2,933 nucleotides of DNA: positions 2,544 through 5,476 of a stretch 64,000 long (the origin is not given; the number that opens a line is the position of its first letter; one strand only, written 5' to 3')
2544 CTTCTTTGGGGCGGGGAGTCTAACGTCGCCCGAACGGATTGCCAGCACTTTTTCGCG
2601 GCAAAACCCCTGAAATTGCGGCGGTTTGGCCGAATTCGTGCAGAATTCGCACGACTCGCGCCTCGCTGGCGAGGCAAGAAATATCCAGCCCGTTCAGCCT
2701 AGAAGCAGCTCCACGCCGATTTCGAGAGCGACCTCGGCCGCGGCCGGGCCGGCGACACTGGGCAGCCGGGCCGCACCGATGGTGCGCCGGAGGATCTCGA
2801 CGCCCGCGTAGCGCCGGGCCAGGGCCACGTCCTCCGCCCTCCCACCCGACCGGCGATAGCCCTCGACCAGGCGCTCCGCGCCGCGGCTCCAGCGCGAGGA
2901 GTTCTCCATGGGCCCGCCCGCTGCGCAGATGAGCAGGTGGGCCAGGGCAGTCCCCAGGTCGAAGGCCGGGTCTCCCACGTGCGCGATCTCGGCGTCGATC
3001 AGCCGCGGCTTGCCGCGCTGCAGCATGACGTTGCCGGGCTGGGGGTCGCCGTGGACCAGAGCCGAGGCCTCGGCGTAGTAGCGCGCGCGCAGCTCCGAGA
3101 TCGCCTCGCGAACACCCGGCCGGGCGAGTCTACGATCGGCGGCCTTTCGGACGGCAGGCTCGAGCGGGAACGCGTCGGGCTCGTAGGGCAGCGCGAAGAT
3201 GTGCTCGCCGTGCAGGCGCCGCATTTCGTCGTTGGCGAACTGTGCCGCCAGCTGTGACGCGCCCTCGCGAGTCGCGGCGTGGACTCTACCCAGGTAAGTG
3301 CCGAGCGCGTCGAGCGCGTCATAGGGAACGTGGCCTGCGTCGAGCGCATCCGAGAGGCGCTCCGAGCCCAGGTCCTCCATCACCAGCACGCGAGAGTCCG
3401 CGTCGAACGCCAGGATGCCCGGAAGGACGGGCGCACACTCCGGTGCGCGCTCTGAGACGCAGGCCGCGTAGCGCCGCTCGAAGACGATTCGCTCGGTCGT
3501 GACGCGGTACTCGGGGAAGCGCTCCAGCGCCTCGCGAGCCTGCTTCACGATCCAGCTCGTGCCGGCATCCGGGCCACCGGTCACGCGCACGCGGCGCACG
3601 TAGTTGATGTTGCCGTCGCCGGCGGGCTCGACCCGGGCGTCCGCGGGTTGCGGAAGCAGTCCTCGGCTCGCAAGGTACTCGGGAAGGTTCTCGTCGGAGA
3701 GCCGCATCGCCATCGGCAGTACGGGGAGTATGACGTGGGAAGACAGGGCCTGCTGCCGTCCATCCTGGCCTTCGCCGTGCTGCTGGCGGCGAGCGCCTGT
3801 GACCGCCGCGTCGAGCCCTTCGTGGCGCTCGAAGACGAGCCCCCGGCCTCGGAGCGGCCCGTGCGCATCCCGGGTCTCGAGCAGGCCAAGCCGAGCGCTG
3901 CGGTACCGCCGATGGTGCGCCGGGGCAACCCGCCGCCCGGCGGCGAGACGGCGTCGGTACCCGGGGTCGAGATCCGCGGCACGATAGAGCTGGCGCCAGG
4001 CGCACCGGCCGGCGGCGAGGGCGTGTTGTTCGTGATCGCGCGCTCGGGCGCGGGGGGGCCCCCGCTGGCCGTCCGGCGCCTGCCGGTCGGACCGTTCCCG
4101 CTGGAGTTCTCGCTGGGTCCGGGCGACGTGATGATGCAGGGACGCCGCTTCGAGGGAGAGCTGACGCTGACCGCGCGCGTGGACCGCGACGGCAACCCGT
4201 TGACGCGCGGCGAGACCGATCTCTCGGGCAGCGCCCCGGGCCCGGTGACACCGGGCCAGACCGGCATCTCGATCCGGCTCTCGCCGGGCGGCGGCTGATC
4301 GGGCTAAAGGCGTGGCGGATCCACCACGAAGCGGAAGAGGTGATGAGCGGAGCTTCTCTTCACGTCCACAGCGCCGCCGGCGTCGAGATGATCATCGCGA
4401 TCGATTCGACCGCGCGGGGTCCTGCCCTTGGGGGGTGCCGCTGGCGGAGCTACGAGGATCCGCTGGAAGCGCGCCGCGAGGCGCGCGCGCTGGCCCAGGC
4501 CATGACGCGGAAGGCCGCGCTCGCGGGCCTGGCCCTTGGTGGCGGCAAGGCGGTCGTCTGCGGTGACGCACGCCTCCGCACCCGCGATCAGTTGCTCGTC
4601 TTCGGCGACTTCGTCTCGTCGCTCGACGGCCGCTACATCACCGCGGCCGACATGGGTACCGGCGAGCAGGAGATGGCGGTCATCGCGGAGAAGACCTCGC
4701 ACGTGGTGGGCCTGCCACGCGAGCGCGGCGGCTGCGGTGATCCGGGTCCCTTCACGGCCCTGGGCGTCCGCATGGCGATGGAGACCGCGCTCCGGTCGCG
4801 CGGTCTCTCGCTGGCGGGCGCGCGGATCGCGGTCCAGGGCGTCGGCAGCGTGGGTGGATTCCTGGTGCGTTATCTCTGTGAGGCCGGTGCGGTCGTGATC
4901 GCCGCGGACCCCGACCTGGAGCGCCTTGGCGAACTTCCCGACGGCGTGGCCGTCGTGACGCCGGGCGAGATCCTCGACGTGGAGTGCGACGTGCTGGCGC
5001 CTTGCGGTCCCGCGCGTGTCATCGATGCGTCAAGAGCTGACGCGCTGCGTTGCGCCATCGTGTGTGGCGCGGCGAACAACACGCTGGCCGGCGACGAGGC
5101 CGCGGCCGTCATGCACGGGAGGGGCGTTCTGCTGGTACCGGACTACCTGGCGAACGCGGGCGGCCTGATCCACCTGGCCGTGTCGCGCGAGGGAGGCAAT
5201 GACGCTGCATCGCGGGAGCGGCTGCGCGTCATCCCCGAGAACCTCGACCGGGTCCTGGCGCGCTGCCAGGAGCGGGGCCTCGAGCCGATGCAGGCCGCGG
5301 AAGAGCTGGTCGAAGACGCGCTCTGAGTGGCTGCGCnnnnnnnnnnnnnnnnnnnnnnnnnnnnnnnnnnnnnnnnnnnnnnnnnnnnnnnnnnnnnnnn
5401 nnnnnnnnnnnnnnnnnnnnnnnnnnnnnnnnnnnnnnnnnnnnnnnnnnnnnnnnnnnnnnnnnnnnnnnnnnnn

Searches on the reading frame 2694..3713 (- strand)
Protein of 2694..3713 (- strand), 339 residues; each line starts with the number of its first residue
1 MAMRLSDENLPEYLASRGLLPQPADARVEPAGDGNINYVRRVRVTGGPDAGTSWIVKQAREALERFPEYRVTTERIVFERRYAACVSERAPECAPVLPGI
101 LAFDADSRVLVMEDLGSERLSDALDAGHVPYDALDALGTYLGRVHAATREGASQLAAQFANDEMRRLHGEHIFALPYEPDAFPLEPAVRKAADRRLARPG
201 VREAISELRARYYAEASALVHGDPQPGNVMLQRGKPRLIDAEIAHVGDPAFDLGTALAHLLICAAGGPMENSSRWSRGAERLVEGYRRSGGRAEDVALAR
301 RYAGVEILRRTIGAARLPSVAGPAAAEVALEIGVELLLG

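Call 30: search_protein_families(library=pfam, proteins=[window:2694-3713:-], max_evalue=10)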
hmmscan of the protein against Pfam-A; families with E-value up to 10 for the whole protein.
window:2694-3713:- (339 aa): 5 families
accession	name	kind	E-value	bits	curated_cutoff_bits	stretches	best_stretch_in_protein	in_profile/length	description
PF01636.29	APH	-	8.9e-17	62.1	23.2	1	28-269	2-220/239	Phosphotransferase enzyme family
PF19974.5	TCAD9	-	0.0011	18.6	40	1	206-242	286-322/429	Ternary complex associated domain 9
PF02958.26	EcKL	-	0.0014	18.4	22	1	98-257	79-261/294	Ecdysteroid kinase-like family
PF01163.29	RIO1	-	0.094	12.8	22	1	199-241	108-148/187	RIO domain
PF14442.11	Bd3614_N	-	0.3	11.9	25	1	270-301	33-64/92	Bd3614-like deaminase N-terminal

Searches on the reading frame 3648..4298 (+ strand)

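Call 30: search_protein_families(library=pfam, proteins=[window:3648-4298:+], max_evalue=10)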
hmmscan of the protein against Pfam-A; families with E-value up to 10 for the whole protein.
window:3648-4298:+ (216 aa): 1 family
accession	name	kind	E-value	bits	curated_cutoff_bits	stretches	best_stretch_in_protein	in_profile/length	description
PF23892.1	Ig_CycH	-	1.3e-09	38.2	27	1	122-196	16-92/108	Cytochrome c-type biogenesis protein H Ig-like domain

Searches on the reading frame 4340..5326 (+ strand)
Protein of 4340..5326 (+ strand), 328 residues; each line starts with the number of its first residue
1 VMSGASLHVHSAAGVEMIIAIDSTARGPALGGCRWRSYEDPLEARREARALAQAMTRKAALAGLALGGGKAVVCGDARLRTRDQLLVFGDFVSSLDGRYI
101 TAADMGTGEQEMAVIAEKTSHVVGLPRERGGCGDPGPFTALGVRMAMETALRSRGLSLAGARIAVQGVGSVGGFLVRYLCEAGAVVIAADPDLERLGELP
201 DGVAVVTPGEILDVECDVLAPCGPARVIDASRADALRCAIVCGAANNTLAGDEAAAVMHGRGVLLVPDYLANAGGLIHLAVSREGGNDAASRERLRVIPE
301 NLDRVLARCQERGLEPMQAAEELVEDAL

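Call 30: search_protein_families(library=pfam, proteins=[window:4340-5326:+], max_evalue=10)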
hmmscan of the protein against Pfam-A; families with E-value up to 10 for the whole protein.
window:4340-5326:+ (328 aa): 5 families
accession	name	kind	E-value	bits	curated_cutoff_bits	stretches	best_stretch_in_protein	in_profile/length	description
PF00208.27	ELFV_dehydrog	-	4.4e-21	76.1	23.4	2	202-278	98-176/241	Glutamate/Leucine/Phenylalanine/Valine dehydrogenase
PF02812.23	ELFV_dehydrog_N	-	2.4e-20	73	25.3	1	15-120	21-128/129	Glu/Leu/Phe/Val dehydrogenase, dimerisation domain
PF02826.25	2-Hacid_dh_C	-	0.046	13.5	25.1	1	152-218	28-94/178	D-isomer specific 2-hydroxyacid dehydrogenase, NAD binding domain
PF02558.23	ApbA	-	0.16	12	22.2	1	163-189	1-27/150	Ketopantoate reductase PanE/ApbA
PF10784.15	Plasmid_stab_B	-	2.5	8.4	25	1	231-245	29-43/72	Plasmid stability protein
